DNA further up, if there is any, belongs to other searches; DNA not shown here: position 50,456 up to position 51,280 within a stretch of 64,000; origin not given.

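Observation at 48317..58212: Fae-like formaldehyde-activating enzyme embedded between two Zn-ADHs, an enolase-superfamily enzyme and a Dpp-type ABC importer, with an LLM oxidoreductase downstream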

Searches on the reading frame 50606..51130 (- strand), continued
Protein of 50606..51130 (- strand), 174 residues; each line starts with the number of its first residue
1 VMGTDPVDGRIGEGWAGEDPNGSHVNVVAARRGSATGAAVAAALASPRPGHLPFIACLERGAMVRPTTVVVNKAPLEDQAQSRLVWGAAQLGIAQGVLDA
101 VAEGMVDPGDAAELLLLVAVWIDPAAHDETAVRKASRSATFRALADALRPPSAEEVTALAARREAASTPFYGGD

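Call 24: find_related_loci(query=A1, collection=genome_contigs, flank=10000)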
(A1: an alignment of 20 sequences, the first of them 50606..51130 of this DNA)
Query A1 (174 aa) in genome_contigs; peptide patterns used: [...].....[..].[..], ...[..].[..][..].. (x = any residue, [..] = any of these).
161 stretches matched a pattern; 140 encode a relative of the query (tblastn E <= 1e-3); the best 80 are kept; 80 distinct loci.
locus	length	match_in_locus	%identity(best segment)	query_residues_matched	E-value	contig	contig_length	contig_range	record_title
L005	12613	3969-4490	80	1-174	4e-78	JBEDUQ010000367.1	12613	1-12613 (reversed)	MAG: Actinomycetota bacterium isolate Bin.002.pasture_P2 k127_6527811, whole genome shotgun sequence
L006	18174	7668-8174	69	5-173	6e-71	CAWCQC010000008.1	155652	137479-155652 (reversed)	MAG: uncultured Thermoleophilia bacterium isolate MFD05176.bin.2.261 genome assembly, contig: contig_18734, whole genome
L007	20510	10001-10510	67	4-173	1e-67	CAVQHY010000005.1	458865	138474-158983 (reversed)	MAG: uncultured Actinomycetes bacterium isolate MFD10007.bin.1.237 genome assembly, contig: contig_19495, whole genome s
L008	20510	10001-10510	67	4-173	2e-67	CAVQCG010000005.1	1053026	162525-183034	MAG: uncultured Thermoleophilia bacterium isolate MFD02199.bin.1.2 genome assembly, contig: contig_31251, whole genome s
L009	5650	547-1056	62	5-174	1e-66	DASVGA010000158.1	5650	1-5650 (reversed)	MAG TPA_asm: Actinomycetota bacterium isolate SMAG_U2103 k141_190291, whole genome shotgun sequence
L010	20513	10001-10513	65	4-173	5e-66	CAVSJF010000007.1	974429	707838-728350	MAG: uncultured Thermoleophilaceae bacterium isolate MFD09212.bin.2.80 genome assembly, contig: contig_1722, whole genom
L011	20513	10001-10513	65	4-173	5e-65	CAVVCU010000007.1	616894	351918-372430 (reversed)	MAG: uncultured Thermoleophilaceae bacterium isolate MFD02360.bin.2.279 genome assembly, contig: contig_2576, whole geno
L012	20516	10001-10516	65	4-174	3e-65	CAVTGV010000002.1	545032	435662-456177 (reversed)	MAG: uncultured Thermoleophilaceae bacterium isolate MFD09212.bin.1.240 genome assembly, contig: contig_16353, whole gen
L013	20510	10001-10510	66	5-174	3e-65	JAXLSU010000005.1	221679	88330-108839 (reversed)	MAG: Gaiellales bacterium isolate STL-ACT43 C4.202.fa-5, whole genome shotgun sequence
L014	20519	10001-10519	61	2-173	1e-63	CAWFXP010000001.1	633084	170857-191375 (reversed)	MAG: uncultured Thermoleophilia bacterium isolate MFD00962.bin.1.295 genome assembly, contig: contig_15237, whole genome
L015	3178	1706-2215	66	5-174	2e-63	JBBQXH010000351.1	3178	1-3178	MAG: Gaiellales bacterium isolate Co_metawrap_2104 Cmw_2104_k141_13904213_length_3178_cov_6.0000, whole genome shotgun s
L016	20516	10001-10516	64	4-174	7e-63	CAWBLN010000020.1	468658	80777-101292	MAG: uncultured Thermoleophilaceae bacterium isolate MFD02360.bin.2.213 genome assembly, contig: contig_737, whole genom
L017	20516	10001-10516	64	4-174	3e-62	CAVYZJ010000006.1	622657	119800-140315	MAG: uncultured Thermoleophilaceae bacterium isolate MFD02360.bin.2.189 genome assembly, contig: contig_24862, whole gen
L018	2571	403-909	66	4-173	1e-62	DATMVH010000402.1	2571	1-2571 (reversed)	MAG TPA_asm: Solirubrobacteraceae bacterium isolate SMAG_U13063 k141_66341, whole genome shotgun sequence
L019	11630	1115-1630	63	4-174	9e-62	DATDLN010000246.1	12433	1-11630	MAG TPA_asm: Thermoleophilaceae bacterium isolate SMAG_U385 k141_143743, whole genome shotgun sequence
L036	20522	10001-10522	52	1-174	1e-51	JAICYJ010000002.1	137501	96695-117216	MAG: Thermoleophilia bacterium isolate LS_ISSM_2_bin.20 k141_2825074_length_137501_cov_16.5376, whole genome shotgun seq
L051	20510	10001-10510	47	7-174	4e-50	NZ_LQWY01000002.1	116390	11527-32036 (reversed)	Domibacillus aminovorans strain DSM 1314 DSM1314_contig_10, whole genome shotgun sequence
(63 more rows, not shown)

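Call 28: search_protein_families(library=pfam, proteins=[L051:3565-4803:-, L051:4940-6469:-, L051:6600-7754:-, L051:8129-9664:-, L051:9953-10513:+, L051:10419-11384:+, L051:12419-12955:+, L051:13202-14293:-, L051:14319-15371:-, L051:15482-16462:-], max_evalue=0.00001)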
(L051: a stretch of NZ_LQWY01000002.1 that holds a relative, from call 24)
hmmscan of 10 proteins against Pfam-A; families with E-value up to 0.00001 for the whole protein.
L051:3565-4803:- (412 aa): 2 families
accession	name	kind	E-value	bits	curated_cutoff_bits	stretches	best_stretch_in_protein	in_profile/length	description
PF00390.24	malic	-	1.4e-30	106.9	23.1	1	17-149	2-182/182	Malic enzyme, N-terminal domain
PF03949.21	Malic_M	-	3e-27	96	23.5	1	163-384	3-258/258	Malic enzyme, NAD binding domain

L051:4940-6469:- (509 aa): 1 family
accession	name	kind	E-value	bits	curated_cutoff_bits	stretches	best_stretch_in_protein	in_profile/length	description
PF02028.23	BCCT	-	9.9e-191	634.8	27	1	12-495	1-485/485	BCCT, betaine/carnitine/choline family transporter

L051:6600-7754:- (384 aa): 4 families
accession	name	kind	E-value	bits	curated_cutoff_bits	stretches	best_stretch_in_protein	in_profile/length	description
PF00107.32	ADH_zinc_N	-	5.3e-31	107.7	31.8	1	195-320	1-121/129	Zinc-binding dehydrogenase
PF08240.17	ADH_N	-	2.5e-27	95.6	23.5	1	27-155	2-104/104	Alcohol dehydrogenase GroES-like domain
PF16912.11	Glu_dehyd_C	-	6.6e-08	32.7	34.9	1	180-355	27-203/211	Glucose dehydrogenase C-terminus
PF13602.12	ADH_zinc_N_2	-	1.3e-06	29.8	27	1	228-351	1-121/134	Zinc-binding dehydrogenase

L051:8129-9664:- (511 aa): 1 family
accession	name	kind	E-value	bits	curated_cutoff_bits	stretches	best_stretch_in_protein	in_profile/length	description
PF00171.27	Aldedh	-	7e-183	608.8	23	1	47-507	1-461/461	Aldehyde dehydrogenase family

L051:9953-10513:+ (186 aa): 1 family
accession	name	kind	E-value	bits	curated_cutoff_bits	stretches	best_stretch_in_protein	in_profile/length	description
PF08714.17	Fae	-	1.7e-36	126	27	1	21-171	1-151/159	Formaldehyde-activating enzyme (Fae)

L051:10419-11384:+ (321 aa): 2 families
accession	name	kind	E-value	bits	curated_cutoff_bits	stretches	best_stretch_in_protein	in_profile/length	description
PF01614.24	IclR_C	-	7.1e-34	117.3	24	1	151-316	8-173/174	Bacterial transcriptional regulator IclR C-terminal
PF09339.16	HTH_IclR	-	2.6e-10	40.4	22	1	77-128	1-52/52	IclR helix-turn-helix domain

L051:12419-12955:+ (178 aa): 2 families
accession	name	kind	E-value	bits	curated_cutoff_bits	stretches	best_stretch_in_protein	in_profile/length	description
PF18955.5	DUF5698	-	1.2e-19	70.9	27.5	1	24-80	1-57/58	Domain of unknown function (DUF5698)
PF10035.14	DUF2179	-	6.6e-07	29.5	22.8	1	114-166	1-55/55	Uncharacterized protein conserved in bacteria (DUF2179)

L051:13202-14293:- (363 aa): 4 families
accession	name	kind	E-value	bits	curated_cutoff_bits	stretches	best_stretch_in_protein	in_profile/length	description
PF00107.32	ADH_zinc_N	-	1e-33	116.5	31.8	1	194-322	1-128/129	Zinc-binding dehydrogenase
PF08240.17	ADH_N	-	3.1e-32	111.3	23.5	1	43-156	2-104/104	Alcohol dehydrogenase GroES-like domain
PF16912.11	Glu_dehyd_C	-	3.3e-14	53.3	34.9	1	162-348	3-201/211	Glucose dehydrogenase C-terminus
PF13602.12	ADH_zinc_N_2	-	4.3e-08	34.6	27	1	227-347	1-122/134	Zinc-binding dehydrogenase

L051:14319-15371:- (350 aa): 3 families
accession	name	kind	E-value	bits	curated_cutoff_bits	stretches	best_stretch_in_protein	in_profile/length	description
PF13407.12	Peripla_BP_4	-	1.8e-59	201.8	35.1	1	73-326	1-257/258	Periplasmic binding protein domain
PF00532.27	Peripla_BP_1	-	1.8e-15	57.6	22.2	1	83-339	14-278/281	Periplasmic binding proteins and sugar binding domain of LacI family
PF13377.12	Peripla_BP_3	-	1.2e-09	38.9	26.5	1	228-341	51-164/167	Periplasmic binding protein-like domain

L051:15482-16462:- (326 aa): 1 family
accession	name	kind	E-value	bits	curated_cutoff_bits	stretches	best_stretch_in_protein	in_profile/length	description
PF02653.21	BPD_transp_2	-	2.6e-49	168.2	26.8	1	53-319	1-269/269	Branched-chain amino acid transport system / permease component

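Call 43: find_homologous_proteins(query=L051:9953-10513:+, max_evalue=1e-10)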
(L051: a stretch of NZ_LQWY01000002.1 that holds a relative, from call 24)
Query L051:9953-10513:+ (186 aa): 284 proteins with E <= 1e-10 among 399 candidates; the best 120 are listed.
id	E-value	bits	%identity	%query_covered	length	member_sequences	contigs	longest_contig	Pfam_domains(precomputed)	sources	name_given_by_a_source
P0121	2.7e-113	394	96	100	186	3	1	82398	PF08714.18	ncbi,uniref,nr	ncbi:formaldehyde-activating enzyme [Domibacillus mangrovi]|uniref:Formaldehyde-activating enzyme do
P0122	6.3e-103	360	87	100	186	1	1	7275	PF08714.18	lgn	-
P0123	4.1e-101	354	84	100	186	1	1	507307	PF08714.18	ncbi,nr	ncbi:formaldehyde-activating enzyme (plasmid) [Bacillus sp. F19]|nr:formaldehyde-activating enzyme [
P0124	3.7e-99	348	84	100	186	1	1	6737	PF08714.18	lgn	-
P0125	1.1e-98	346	83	100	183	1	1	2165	PF08714.18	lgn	-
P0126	3.0e-94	332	82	95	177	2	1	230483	PF08714.18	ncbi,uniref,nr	ncbi:formaldehyde-activating enzyme [Peribacillus simplex]|uniref:formaldehyde-activating enzyme n=1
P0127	4.7e-87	308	73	98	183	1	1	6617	PF08714.18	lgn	-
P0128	1.3e-70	255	63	91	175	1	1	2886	PF08714.18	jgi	jgi:5,6,7,8-tetrahydromethanopterin hydro-lyase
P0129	1.8e-69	251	63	94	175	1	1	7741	PF08714.18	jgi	jgi:5,6,7,8-tetrahydromethanopterin hydro-lyase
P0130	1.0e-66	242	62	94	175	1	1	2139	PF08714.18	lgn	-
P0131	2.6e-66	241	60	91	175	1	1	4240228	PF08714.18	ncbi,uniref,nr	ncbi:formaldehyde-activating enzyme [Halobacillus salinarum]|uniref:Formaldehyde-activating enzyme n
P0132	6.8e-66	239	59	92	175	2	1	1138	PF08714.18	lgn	-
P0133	6.8e-66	239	62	91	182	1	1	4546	PF08714.18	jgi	jgi:5,6,7,8-tetrahydromethanopterin hydro-lyase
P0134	1.0e-64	236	63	91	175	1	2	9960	PF08714.18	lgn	-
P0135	4.6e-64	234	60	90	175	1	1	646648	PF08714.18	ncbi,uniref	ncbi:formaldehyde-activating enzyme [Pontibacillus salicampi]|uniref:Formaldehyde-activating enzyme 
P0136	7.1e-64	233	58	95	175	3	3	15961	PF08714.18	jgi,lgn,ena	-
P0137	7.2e-63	230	57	90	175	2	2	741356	PF08714.18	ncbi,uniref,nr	ncbi:formaldehyde-activating enzyme [Halobacillus campisalis]|uniref:Formaldehyde-activating enzyme 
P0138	4.6e-52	194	56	91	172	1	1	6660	PF08714.18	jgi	jgi:5,6,7,8-tetrahydromethanopterin hydro-lyase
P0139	3.9e-51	191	55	91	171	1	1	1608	PF08714.18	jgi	jgi:5,6,7,8-tetrahydromethanopterin hydro-lyase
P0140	4.4e-51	191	55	91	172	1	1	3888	PF08714.18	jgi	jgi:5,6,7,8-tetrahydromethanopterin hydro-lyase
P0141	9.5e-51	190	54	91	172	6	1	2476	PF08714.18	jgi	jgi:5,6,7,8-tetrahydromethanopterin hydro-lyase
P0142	9.8e-51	190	54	91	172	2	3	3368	PF08714.18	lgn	-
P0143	1.1e-50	190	55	91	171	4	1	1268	PF08714.18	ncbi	-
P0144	5.0e-50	188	53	91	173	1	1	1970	PF08714.18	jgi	jgi:5,6,7,8-tetrahydromethanopterin hydro-lyase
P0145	7.7e-50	187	53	92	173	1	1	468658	PF08714.18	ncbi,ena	-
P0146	1.8e-49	186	53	91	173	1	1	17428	PF08714.18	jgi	jgi:5,6,7,8-tetrahydromethanopterin hydro-lyase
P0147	2.0e-49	186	55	91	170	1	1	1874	PF08714.18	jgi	jgi:5,6,7,8-tetrahydromethanopterin hydro-lyase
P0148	2.5e-49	185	53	91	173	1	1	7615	PF08714.18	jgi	jgi:5,6,7,8-tetrahydromethanopterin hydro-lyase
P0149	2.9e-49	185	53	91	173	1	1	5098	PF08714.18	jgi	jgi:5,6,7,8-tetrahydromethanopterin hydro-lyase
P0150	3.5e-49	185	53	92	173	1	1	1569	PF08714.18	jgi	jgi:5,6,7,8-tetrahydromethanopterin hydro-lyase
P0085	4.7e-49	185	52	91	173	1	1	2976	PF08714.18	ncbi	-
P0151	6.2e-49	184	53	91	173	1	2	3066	PF08714.18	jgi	jgi:5,6,7,8-tetrahydromethanopterin hydro-lyase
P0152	6.5e-49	184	53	92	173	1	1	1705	PF08714.18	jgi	jgi:5,6,7,8-tetrahydromethanopterin hydro-lyase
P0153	8.1e-49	184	51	92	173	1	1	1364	PF08714.18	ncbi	-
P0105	1.2e-48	183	51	91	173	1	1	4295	PF08714.18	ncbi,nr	ncbi:MAG: formaldehyde-activating enzyme [Actinomycetota bacterium]|nr:formaldehyde-activating enzym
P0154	1.2e-48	183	53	92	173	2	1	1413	PF08714.18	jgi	jgi:5,6,7,8-tetrahydromethanopterin hydro-lyase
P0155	1.3e-48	183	54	91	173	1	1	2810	PF08714.18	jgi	jgi:5,6,7,8-tetrahydromethanopterin hydro-lyase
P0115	1.5e-48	183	51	91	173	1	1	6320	PF08714.18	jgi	jgi:5,6,7,8-tetrahydromethanopterin hydro-lyase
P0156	1.7e-48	183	53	92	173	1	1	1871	PF08714.18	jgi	jgi:5,6,7,8-tetrahydromethanopterin hydro-lyase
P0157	1.8e-48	183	53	92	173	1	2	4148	PF08714.18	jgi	jgi:5,6,7,8-tetrahydromethanopterin hydro-lyase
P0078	2.3e-48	182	53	91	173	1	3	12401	PF08714.18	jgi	jgi:5,6,7,8-tetrahydromethanopterin hydro-lyase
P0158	2.4e-48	182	52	91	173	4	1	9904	PF08714.18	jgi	jgi:5,6,7,8-tetrahydromethanopterin hydro-lyase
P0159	3.2e-48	182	50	92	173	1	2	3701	PF08714.18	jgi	jgi:5,6,7,8-tetrahydromethanopterin hydro-lyase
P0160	4.1e-48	182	52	92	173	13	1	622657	PF08714.18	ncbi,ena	-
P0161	6.1e-48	181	53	92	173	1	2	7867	PF08714.18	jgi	jgi:5,6,7,8-tetrahydromethanopterin hydro-lyase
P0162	6.3e-48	181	53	91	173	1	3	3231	PF08714.18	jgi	jgi:5,6,7,8-tetrahydromethanopterin hydro-lyase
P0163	8.7e-48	180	53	91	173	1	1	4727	PF08714.18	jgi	jgi:5,6,7,8-tetrahydromethanopterin hydro-lyase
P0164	9.6e-48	180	53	91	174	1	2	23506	PF08714.18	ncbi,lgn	ncbi:MAG: formaldehyde-activating enzyme [Gaiellales bacterium]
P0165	9.7e-48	180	52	92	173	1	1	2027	PF08714.18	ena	-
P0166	1.2e-47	180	52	91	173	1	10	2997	PF08714.18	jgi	jgi:5,6,7,8-tetrahydromethanopterin hydro-lyase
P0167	1.3e-47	180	52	92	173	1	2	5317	PF08714.18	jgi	jgi:5,6,7,8-tetrahydromethanopterin hydro-lyase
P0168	1.3e-47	180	52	92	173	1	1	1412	PF08714.18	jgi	jgi:5,6,7,8-tetrahydromethanopterin hydro-lyase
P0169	1.4e-47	180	52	91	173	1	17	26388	PF08714.18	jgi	jgi:5,6,7,8-tetrahydromethanopterin hydro-lyase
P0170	1.6e-47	180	49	92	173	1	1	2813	PF08714.18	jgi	jgi:5,6,7,8-tetrahydromethanopterin hydro-lyase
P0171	2.0e-47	179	51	91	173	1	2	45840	PF08714.18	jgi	jgi:5,6,7,8-tetrahydromethanopterin hydro-lyase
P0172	3.2e-47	179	51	91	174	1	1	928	PF08714.18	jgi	jgi:5,6,7,8-tetrahydromethanopterin hydro-lyase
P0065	3.9e-47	178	52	91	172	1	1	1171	PF08714.18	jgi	jgi:5,6,7,8-tetrahydromethanopterin hydro-lyase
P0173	4.2e-47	178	53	92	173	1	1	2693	PF08714.18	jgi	jgi:5,6,7,8-tetrahydromethanopterin hydro-lyase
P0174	4.4e-47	178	51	94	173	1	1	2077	PF08714.18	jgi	jgi:5,6,7,8-tetrahydromethanopterin hydro-lyase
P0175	6.6e-47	178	51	92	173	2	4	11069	PF08714.18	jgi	jgi:5,6,7,8-tetrahydromethanopterin hydro-lyase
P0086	7.2e-47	177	51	91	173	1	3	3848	PF08714.18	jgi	jgi:5,6,7,8-tetrahydromethanopterin hydro-lyase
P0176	8.3e-47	177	50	94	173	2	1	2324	PF08714.18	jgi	jgi:5,6,7,8-tetrahydromethanopterin hydro-lyase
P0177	9.6e-47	177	52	91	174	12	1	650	PF08714.18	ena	-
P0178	9.9e-47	177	51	92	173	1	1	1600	PF08714.18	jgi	jgi:5,6,7,8-tetrahydromethanopterin hydro-lyase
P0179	1.0e-46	177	51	92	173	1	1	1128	PF08714.18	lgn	-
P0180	1.1e-46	177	51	92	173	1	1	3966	PF08714.18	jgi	jgi:5,6,7,8-tetrahydromethanopterin hydro-lyase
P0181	1.2e-46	177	51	92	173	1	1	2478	PF08714.18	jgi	jgi:5,6,7,8-tetrahydromethanopterin hydro-lyase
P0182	1.2e-46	177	51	92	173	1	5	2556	PF08714.18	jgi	jgi:5,6,7,8-tetrahydromethanopterin hydro-lyase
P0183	1.4e-46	177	53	92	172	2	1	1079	PF08714.18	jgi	jgi:5,6,7,8-tetrahydromethanopterin hydro-lyase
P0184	1.5e-46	176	51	92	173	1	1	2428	PF08714.18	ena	-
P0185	1.6e-46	176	50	93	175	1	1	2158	PF08714.18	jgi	jgi:5,6,7,8-tetrahydromethanopterin hydro-lyase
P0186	1.9e-46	176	51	91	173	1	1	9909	PF08714.18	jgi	jgi:5,6,7,8-tetrahydromethanopterin hydro-lyase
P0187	2.0e-46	176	51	92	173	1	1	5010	PF08714.18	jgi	jgi:5,6,7,8-tetrahydromethanopterin hydro-lyase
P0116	2.1e-46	176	50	92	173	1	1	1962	PF08714.18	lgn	-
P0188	2.4e-46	176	50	91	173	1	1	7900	PF08714.18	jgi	jgi:5,6,7,8-tetrahydromethanopterin hydro-lyase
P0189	2.5e-46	176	51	92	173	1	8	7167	PF08714.18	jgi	jgi:5,6,7,8-tetrahydromethanopterin hydro-lyase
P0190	2.8e-46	176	50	91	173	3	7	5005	PF08714.18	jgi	jgi:5,6,7,8-tetrahydromethanopterin hydro-lyase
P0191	2.8e-46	176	51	92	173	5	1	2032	PF08714.18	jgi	jgi:5,6,7,8-tetrahydromethanopterin hydro-lyase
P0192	3.4e-46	175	52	92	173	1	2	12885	PF08714.18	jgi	jgi:5,6,7,8-tetrahydromethanopterin hydro-lyase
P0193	3.7e-46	175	51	92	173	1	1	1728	PF08714.18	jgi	jgi:5,6,7,8-tetrahydromethanopterin hydro-lyase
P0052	3.8e-46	175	52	94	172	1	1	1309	PF08714.18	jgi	jgi:5,6,7,8-tetrahydromethanopterin hydro-lyase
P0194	4.1e-46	175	51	91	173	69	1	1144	PF08714.18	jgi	jgi:5,6,7,8-tetrahydromethanopterin hydro-lyase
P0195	4.2e-46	175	50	92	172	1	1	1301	PF08714.18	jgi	-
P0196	4.4e-46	175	51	92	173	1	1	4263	PF08714.18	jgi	jgi:5,6,7,8-tetrahydromethanopterin hydro-lyase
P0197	4.5e-46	175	51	92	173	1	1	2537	PF08714.18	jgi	jgi:5,6,7,8-tetrahydromethanopterin hydro-lyase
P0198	4.5e-46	175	50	91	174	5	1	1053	PF08714.18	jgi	jgi:5,6,7,8-tetrahydromethanopterin hydro-lyase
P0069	4.5e-46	175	51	91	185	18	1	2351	PF08714.18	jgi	jgi:5,6,7,8-tetrahydromethanopterin hydro-lyase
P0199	4.6e-46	175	50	91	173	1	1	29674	PF08714.18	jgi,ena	-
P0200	4.9e-46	175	50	92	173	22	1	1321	PF08714.18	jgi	jgi:5,6,7,8-tetrahydromethanopterin hydro-lyase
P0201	4.9e-46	175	49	94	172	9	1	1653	PF08714.18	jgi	jgi:5,6,7,8-tetrahydromethanopterin hydro-lyase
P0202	5.1e-46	175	50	91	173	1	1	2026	PF08714.18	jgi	jgi:5,6,7,8-tetrahydromethanopterin hydro-lyase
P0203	5.6e-46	175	49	91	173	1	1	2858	PF08714.18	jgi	jgi:5,6,7,8-tetrahydromethanopterin hydro-lyase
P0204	5.6e-46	175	49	91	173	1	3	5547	PF08714.18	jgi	jgi:5,6,7,8-tetrahydromethanopterin hydro-lyase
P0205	8.1e-46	174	50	91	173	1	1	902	PF08714.18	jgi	-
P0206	9.6e-46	174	50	92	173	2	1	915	PF08714.18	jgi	jgi:5,6,7,8-tetrahydromethanopterin hydro-lyase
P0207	1.3e-45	173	51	91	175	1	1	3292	PF08714.18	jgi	jgi:5,6,7,8-tetrahydromethanopterin hydro-lyase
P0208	1.4e-45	173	50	94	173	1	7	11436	PF08714.18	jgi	jgi:5,6,7,8-tetrahydromethanopterin hydro-lyase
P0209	1.5e-45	173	49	92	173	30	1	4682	PF08714.18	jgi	jgi:5,6,7,8-tetrahydromethanopterin hydro-lyase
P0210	2.0e-45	173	50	93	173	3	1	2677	PF08714.18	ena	-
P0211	2.2e-45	173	51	93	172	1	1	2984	PF08714.18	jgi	jgi:5,6,7,8-tetrahydromethanopterin hydro-lyase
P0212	2.2e-45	173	51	91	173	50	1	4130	PF08714.18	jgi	jgi:5,6,7,8-tetrahydromethanopterin hydro-lyase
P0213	2.4e-45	173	50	91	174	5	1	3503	PF08714.18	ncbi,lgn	-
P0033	3.1e-45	172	49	91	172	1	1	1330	PF08714.18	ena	-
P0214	3.2e-45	172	50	91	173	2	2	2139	PF08714.18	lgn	-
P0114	3.3e-45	172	50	92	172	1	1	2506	PF08714.18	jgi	jgi:5,6,7,8-tetrahydromethanopterin hydro-lyase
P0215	4.9e-45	172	51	92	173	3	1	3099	PF08714.18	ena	-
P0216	5.1e-45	171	49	92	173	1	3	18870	PF08714.18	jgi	jgi:5,6,7,8-tetrahydromethanopterin hydro-lyase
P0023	7.1e-45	171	52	93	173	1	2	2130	PF08714.18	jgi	jgi:5,6,7,8-tetrahydromethanopterin hydro-lyase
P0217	7.3e-45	171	49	92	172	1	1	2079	PF08714.18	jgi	-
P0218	9.0e-45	171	51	92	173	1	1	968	PF08714.18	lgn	-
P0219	1.2e-44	170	50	91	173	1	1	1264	PF08714.18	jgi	jgi:5,6,7,8-tetrahydromethanopterin hydro-lyase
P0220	1.2e-44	170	49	92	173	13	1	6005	PF08714.18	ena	-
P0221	2.2e-44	169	51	93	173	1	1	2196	PF08714.18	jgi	-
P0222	2.4e-44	169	49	92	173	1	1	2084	PF08714.18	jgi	jgi:5,6,7,8-tetrahydromethanopterin hydro-lyase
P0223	2.4e-44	169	51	93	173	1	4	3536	PF08714.18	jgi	jgi:5,6,7,8-tetrahydromethanopterin hydro-lyase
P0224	2.5e-44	169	49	92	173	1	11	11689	PF08714.18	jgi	jgi:5,6,7,8-tetrahydromethanopterin hydro-lyase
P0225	3.0e-44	169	51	91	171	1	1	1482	PF08714.18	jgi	jgi:5,6,7,8-tetrahydromethanopterin hydro-lyase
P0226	4.3e-44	168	47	91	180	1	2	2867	PF08714.18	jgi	jgi:5,6,7,8-tetrahydromethanopterin hydro-lyase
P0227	4.8e-44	168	47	91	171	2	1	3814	PF08714.18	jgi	jgi:5,6,7,8-tetrahydromethanopterin hydro-lyase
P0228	7.4e-44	168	49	91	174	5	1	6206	PF08714.18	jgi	jgi:5,6,7,8-tetrahydromethanopterin hydro-lyase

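Call 44: find_encoding_contigs(protein=P0131, flank=10000, max_places=2)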
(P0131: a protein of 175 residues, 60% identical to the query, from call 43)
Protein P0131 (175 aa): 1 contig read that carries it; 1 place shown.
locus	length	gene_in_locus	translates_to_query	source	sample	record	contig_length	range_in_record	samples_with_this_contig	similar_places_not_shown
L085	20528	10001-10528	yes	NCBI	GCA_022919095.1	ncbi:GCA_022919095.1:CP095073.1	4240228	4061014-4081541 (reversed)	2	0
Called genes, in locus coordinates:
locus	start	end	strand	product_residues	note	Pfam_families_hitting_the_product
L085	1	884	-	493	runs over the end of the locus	PF07690:MFS_1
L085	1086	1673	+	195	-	PF14278:TetR_C_8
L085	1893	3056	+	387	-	PF00465:Fe-ADH, PF13685:Fe-ADH_2, PF25137:ADH_Fe_C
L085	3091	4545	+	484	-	PF00171:Aldedh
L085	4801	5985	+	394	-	PF01411:tRNA-synt_2c, PF07973:tRNA_SAD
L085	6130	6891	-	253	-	PF09339:HTH_IclR, PF01614:IclR_C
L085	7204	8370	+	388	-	PF08240:ADH_N, PF00107:ADH_zinc_N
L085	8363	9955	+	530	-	PF02028:BCCT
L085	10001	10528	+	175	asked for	PF08714:Fae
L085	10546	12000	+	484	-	PF00171:Aldedh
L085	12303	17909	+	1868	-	PF09992:NAGPA, PF19077:Big_13 (faint), PF22359:Big-like (faint), PF00149:Metallophos (weak), PF02368:Big_2 (weak), PF04122:CW_binding_2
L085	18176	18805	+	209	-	PF13640:2OG-FeII_Oxy_3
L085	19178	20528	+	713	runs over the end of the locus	PF01751:Toprim, PF01131:Topoisom_bac, PF13342:Toprim_Crpt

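Call 45: find_encoding_contigs(protein=P0126, flank=10000, max_places=2)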
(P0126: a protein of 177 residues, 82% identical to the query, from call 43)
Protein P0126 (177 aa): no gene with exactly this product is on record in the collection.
